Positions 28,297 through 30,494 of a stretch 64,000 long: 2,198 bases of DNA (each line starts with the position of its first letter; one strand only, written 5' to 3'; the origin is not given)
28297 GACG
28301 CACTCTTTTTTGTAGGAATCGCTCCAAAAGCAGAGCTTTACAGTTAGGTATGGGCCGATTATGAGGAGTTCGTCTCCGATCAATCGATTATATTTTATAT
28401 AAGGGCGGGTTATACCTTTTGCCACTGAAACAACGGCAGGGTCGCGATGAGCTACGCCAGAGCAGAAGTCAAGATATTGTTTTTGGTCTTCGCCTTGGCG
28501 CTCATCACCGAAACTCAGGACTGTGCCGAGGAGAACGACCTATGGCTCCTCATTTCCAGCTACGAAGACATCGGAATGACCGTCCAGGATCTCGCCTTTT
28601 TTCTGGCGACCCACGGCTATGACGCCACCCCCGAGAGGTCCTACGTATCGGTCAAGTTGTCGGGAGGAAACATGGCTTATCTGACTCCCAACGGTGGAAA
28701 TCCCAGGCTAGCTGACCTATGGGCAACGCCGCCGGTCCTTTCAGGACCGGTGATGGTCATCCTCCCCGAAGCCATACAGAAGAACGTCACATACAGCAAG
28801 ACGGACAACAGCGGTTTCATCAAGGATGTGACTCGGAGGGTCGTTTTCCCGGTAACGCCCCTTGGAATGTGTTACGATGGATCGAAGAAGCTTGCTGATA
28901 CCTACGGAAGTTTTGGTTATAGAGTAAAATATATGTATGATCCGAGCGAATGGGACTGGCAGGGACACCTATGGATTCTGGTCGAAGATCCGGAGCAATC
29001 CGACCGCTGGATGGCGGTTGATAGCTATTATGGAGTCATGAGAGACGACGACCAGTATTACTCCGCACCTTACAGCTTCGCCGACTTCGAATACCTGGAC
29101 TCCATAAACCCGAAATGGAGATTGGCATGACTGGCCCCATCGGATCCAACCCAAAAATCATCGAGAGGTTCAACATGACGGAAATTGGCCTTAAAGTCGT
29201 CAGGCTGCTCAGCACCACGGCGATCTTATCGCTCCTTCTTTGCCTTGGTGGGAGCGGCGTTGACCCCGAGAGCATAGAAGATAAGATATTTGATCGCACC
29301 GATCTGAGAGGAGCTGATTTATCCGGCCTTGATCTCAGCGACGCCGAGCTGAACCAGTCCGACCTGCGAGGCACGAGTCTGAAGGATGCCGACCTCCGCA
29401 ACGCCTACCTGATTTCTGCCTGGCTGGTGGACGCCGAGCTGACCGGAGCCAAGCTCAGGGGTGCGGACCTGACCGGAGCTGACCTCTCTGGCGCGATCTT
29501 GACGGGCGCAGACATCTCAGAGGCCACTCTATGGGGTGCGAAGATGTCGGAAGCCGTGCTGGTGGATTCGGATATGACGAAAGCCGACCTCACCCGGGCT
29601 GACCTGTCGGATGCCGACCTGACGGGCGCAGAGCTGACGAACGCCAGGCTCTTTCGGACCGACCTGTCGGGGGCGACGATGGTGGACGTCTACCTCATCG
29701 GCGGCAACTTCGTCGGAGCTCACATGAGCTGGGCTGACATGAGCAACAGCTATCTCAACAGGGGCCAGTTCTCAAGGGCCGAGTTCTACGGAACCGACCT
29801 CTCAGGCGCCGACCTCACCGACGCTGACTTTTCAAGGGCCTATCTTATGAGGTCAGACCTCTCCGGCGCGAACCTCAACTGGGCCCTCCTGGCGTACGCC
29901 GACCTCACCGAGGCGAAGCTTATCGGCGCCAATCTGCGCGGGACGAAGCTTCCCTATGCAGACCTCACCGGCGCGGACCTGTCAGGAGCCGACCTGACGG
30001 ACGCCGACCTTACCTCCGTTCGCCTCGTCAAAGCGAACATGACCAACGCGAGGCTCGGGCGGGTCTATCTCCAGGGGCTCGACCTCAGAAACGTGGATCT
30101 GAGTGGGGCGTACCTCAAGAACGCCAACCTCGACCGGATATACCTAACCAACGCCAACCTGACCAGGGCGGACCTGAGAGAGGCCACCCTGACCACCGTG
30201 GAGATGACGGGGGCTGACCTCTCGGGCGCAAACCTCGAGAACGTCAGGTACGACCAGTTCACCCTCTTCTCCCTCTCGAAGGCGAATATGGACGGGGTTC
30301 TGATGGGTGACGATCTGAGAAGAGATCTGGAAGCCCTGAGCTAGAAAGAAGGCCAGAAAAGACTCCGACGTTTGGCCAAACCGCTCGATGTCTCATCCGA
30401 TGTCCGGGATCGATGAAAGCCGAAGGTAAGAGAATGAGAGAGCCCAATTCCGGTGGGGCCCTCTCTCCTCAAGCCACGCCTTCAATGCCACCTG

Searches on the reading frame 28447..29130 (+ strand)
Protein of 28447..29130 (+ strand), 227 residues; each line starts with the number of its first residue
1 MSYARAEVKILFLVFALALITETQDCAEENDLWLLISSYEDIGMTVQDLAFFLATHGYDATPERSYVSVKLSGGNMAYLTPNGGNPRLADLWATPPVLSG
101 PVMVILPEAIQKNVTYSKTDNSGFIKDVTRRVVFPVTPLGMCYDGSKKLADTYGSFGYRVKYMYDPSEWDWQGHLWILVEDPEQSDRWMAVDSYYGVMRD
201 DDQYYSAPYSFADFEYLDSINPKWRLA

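Call 4: search_protein_families(library=ncbifam, proteins=[window:28447-29130:+], max_evalue=0.01)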
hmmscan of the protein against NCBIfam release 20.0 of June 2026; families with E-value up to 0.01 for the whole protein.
window:28447-29130:+ (227 aa): 0 families

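Call 31: search_protein_families(library=pfam, proteins=[window:28447-29130:+], max_evalue=0.001)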
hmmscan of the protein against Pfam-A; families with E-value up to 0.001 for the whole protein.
window:28447-29130:+ (227 aa): 0 families

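Call 44: search_protein_families(library=pfam, proteins=[window:28447-29130:+], max_evalue=0.01)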
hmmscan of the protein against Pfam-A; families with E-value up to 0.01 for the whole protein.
window:28447-29130:+ (227 aa): 0 families

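Call 46: find_homologous_proteins(query=window:28447-29130:+)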
Query window:28447-29130:+ (227 aa): 177 proteins with E <= 0.001 among 538 candidates; the best 120 are listed.
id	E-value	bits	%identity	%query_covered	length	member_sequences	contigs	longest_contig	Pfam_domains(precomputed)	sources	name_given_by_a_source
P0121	2.4e-152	523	100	100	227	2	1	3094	-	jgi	-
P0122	1.2e-131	456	85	100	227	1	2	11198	-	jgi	-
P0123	1.6e-131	455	85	100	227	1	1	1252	-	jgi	jgi:hypothetical protein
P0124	8.2e-131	453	85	100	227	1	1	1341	-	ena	-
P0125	9.5e-130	449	84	100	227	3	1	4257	-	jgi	jgi:hypothetical protein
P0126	9.3e-129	446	84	100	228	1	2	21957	-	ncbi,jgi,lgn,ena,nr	ncbi:MAG TPA: hypothetical protein HA349_07795 [Methanotrichaceae archaeon]|nr:hypothetical protein 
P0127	2.8e-127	441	83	100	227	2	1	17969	-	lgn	-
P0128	5.2e-127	440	83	100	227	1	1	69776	-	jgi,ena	-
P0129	3.7e-126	437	82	100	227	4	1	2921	-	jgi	jgi:hypothetical protein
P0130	1.0e-124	433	82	100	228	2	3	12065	-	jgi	-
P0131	5.1e-123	427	81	100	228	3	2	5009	-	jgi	jgi:hypothetical protein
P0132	1.7e-122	425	81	100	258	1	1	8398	-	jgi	jgi:hypothetical protein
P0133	4.1e-121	421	79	100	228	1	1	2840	-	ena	-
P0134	2.6e-114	399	78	95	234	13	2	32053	-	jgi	jgi:hypothetical protein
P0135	8.3e-108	377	70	100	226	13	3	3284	-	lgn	-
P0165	2.2e-88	314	66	89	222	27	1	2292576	-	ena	-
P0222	3.0e-82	294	60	89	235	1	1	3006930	-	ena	-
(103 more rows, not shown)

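Call 47: find_encoding_contigs(protein=P0222, flank=8000, max_places=2)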
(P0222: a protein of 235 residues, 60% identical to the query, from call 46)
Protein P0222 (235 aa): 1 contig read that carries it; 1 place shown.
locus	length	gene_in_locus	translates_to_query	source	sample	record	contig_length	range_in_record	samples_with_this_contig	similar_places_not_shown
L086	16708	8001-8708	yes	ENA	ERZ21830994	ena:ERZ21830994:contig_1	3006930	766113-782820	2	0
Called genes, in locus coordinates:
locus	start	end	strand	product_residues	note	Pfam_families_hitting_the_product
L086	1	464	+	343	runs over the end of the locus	-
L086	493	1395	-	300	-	PF06550:SPP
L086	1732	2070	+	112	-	PF13384:HTH_23 (faint), PF13412:HTH_24 (faint), PF01381:HTH_3 (weak)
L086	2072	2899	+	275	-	PF02540:NAD_synthase (weak)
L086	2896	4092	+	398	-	PF00266:Aminotran_5, PF01212:Beta_elim_lyase, PF01041:DegT_DnrJ_EryC1, PF01053:Cys_Met_Meta_PP (faint)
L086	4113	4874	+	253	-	PF02634:FdhD-NarQ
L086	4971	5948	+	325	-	PF22082:TtuA_LIM_N, PF01171:ATP_bind_3, PF03054:tRNA_Me_trans (weak), PF16503:zn-ribbon_14 (weak)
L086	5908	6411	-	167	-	-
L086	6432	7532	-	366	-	PF23900:PRS2_N, PF05673:DUF815 (faint), PF00004:AAA, PF23902:AAA_lid_PRS2_C, PF17862:AAA_lid_3 (weak)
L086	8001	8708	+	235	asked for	-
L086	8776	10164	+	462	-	-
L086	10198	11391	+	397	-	-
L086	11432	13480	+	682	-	-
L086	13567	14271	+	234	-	-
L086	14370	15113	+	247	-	PF00005:ABC_tran, PF13304:AAA_21 (faint)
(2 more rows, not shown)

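Call 48: find_encoding_contigs(protein=P0165, flank=8000, max_places=2)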
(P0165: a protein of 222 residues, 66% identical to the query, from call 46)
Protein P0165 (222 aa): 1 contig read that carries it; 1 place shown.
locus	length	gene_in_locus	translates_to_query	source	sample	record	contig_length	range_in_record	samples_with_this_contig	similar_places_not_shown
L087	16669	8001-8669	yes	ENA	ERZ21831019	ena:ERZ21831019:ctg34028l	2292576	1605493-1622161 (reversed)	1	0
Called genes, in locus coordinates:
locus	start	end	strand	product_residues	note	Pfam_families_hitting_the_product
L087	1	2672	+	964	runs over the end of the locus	PF00005:ABC_tran (faint), PF02463:SMC_N (faint), PF13175:AAA_15 (faint), PF13191:AAA_16 (faint), PF13304:AAA_21 (faint), PF13476:AAA_23 (faint), PF17760:UvrA_inter, PF17755:UvrA_DNA-bind, +3 more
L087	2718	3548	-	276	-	PF13187:Fer4_9 (faint), PF00037:Fer4 (faint), PF12837:Fer4_6 (faint), PF13237:Fer4_10 (faint), PF12838:Fer4_7 (weak), PF13484:Fer4_16 (weak)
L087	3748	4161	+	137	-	-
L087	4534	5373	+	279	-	-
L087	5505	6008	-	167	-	-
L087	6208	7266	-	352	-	PF23900:PRS2_N, PF00004:AAA, PF23902:AAA_lid_PRS2_C, PF17862:AAA_lid_3 (weak)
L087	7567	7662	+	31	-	-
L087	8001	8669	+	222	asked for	-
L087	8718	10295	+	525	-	-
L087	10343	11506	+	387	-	-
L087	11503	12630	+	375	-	-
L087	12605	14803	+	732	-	-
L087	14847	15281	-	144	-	-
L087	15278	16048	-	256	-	PF01113:DapB_N, PF05173:DapB_C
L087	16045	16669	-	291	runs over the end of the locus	PF00701:DHDPS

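Call 63: predict_structure(alignment_id=A6)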
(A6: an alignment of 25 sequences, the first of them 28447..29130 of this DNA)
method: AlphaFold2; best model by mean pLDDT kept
length: 227 residues; sequences in the alignment: 25
mean_pLDDT: 73.5   pTM: 0.52
mean pLDDT of the five models: 73.5, 53.3, 53.3, 52.9, 52.8
residues with pLDDT >= 90: 26; 70-90: 127; 50-70: 45; < 50: 29
segments of 3 or more residues with pLDDT < 50: 99-105, 134-141, 217-227
pLDDT, mean of each block of 10 residues (from residue 1): 73 77 64 73 72 87 88 87 70 67 53 86 89 48 72 89 73 77 91 80 72 57 34
secondary structure, 60 per line:
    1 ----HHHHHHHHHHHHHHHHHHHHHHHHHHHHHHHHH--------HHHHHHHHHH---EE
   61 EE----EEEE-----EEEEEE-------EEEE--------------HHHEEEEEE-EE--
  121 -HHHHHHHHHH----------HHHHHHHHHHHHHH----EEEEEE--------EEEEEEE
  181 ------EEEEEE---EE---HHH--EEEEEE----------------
elements in order: H5-37 H46-55 E59-62 E67-70 E76-81 E89-92 E110-115 H122-131 H142-155 E160-165 E174-180 E187-192 E206-211

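Call 66: fold_search(model_id=the predicted structure, library=pdb)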
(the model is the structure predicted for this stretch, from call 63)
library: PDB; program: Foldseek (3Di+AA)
matches with E <= 10: 301; with E <= 0.001: 0
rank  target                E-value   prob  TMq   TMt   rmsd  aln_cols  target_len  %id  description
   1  2iho_A                3.9e-02  0.77  0.29  0.23  16.2       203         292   10  Crystal structure of MOA, a lectin from the mushroom Marasmius oreades in complex with the trisaccharide Gal(1,3)Gal(1 (released 2007-05-22)
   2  3phz_A                5.9e-02  0.63  0.27  0.23  16.9       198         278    8  Crystal Structure Analysis of Polyporus squamosus lectin bound to human-type influenza-binding epitope Neu5Aca2-6Galb1 (released 2011-07-06)
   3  5mu9_A                8.4e-02  0.57  0.28  0.23  16.3       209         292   11  MOA-E-64 complex (released 2017-07-12)
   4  6tsq_AAA              9.4e-02  0.63  0.30  0.24  16.4       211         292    8  Marasmius oreades agglutinin (MOA) activated by manganese (II) (released 2020-07-29)
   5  6tsl_AAA              1.1e-01  0.51  0.28  0.23  16.4       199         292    9  Marasmius oreades agglutinin (MOA) in complex with the truncated PVPRAHS synthetic substrate (released 2020-07-29)
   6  6tsm_AAA              1.3e-01  0.54  0.29  0.24  16.3       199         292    8  Marasmius oreades agglutinin (MOA) in complex with the truncated PVVRAHS synthetic substrate (released 2020-07-29)
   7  9e5c_1m               1.5e-01  0.96  0.23  0.11   3.5        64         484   20  Cryo-EM structure of 96 nm repeat of microtubule doublet from T. brucei flagellum (released 2025-03-12)
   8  6tsn_AAA              1.6e-01  0.51  0.30  0.24  16.3       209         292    9  Marasmius oreades agglutinin (MOA), papain back.swap W208Q-Q276W variant (released 2020-07-29)
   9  4g2b_A                1.9e-01  0.44  0.19  0.25   6.4        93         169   14  Structure of the Catalytic Domain of the Salmonella Virulence Factor SseI (released 2012-11-28)
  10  5oec_A                2.4e-01  0.14  0.13  0.15  11.4       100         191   15  Human Rab32 (18-201):GDP in complex with Salmonella GtgE (21-214) C45A mutant (released 2018-01-10)
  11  4g2b_B                2.5e-01  0.41  0.20  0.25   6.3        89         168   12  Structure of the Catalytic Domain of the Salmonella Virulence Factor SseI (released 2012-11-28)
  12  8z4f_B                3.0e-01  0.54  0.21  0.21  11.3        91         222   18  Pseudomurein Endoisopeptidases PeiP (released 2024-10-30)
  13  6yh0_AAA              3.0e-01  0.41  0.30  0.24  16.4       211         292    8  Marasmius oreades agglutinin (MOA) in complex with the truncated PVPRAHS synthetic substrate (released 2020-07-29)
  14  4fgo                  4.3e-01  0.60  0.28  0.34  12.5       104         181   21  Legionella pneumophila LapG (calcium-bound) (released 2012-06-20)
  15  9f5t_C                4.5e-01  0.21  0.16  0.17   9.1        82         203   12  Ubiquitin C-terminal clippase BpJOS (released 2025-04-23)
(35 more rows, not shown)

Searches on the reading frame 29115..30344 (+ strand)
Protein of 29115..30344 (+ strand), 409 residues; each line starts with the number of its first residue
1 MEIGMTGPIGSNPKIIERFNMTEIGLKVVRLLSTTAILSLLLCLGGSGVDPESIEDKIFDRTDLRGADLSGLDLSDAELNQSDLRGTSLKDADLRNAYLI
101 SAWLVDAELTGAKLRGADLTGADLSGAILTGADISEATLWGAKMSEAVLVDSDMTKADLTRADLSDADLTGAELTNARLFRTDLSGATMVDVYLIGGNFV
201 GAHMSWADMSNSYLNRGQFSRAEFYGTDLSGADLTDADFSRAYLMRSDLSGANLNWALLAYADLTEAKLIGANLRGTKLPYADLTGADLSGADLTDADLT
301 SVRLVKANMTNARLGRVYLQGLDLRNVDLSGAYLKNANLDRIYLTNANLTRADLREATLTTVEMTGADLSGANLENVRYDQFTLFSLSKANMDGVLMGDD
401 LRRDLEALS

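Call 4: search_protein_families(library=ncbifam, proteins=[window:29115-30344:+], max_evalue=0.01)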
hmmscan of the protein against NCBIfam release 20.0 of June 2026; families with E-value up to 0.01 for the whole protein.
window:29115-30344:+ (409 aa): 18 families
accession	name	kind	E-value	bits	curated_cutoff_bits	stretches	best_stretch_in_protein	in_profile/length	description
NF052603.1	penta_Alr5209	equivalog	1.5e-70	234.5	125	7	238-314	14-90/113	Alr5209 family pentapeptide repeat protein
NF047416.1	penta_HetL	equivalog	4.4e-54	183.2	260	3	133-303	49-217/218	heterocyst differentiation pentapeptide repeat protein HetL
NF011743.0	PRK15196.1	equivalog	4.1e-45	154.2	354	3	225-387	165-327/350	type III secretion system effector PipB2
NF011744.0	PRK15197.1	equivalog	1.9e-41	142.2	274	4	200-313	157-271/291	SPI-2 type III secretion system effector PipB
NF000071.4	penta_rpt_QnrA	exception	6.1e-32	111.2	450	3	54-252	3-197/218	QnrA family quinolone resistance pentapeptide repeat protein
NF033086.2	penta_rpt_Qnr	equivalog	3.5e-30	105.3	240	3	50-184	54-183/211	Qnr family pentapeptide repeat protein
NF000349.1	mfpA_AE000516.2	equivalog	1.2e-25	90.4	360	4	114-204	79-164/183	pentapeptide repeat protein MfpA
NF000420.1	penta_rpt_QnrB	exception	2.9e-24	86.3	460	2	117-279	28-196/214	QnrB family quinolone resistance pentapeptide repeat protein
NF033375.2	penta_rpt_QnrE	exception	4.2e-23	82.5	480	2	111-279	22-191/214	QnrE family quinolone resistance pentapeptide repeat protein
NF000056.3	penta_rpt_QnrS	exception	7.7e-22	78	460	4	141-262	56-182/218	QnrS family quinolone resistance pentapeptide repeat protein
NF000421.1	penta_rpt_QnrVC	exception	4.5e-21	75.8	460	3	239-332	114-197/218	QnrVC family quinolone resistance pentapeptide repeat protein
NF038182.1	penta_rpt_SmQnr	exception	7.9e-21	74.9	460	3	231-334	94-197/215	SmQnr family pentapeptide repeat protein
NF012151.0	penta_rpt_QnrAS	exception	1.1e-20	74.6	490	2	156-332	10-197/218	QnrAS family quinolone resistance pentapeptide repeat protein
NF012152.0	penta_rpt_QnrC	exception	7e-20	71.9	500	3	67-238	11-183/221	QnrC family quinolone resistance pentapeptide repeat protein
NF000139.2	penta_rpt_QnrD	exception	3.7e-17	63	425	2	66-234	27-196/214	QnrD family quinolone resistance pentapeptide repeat protein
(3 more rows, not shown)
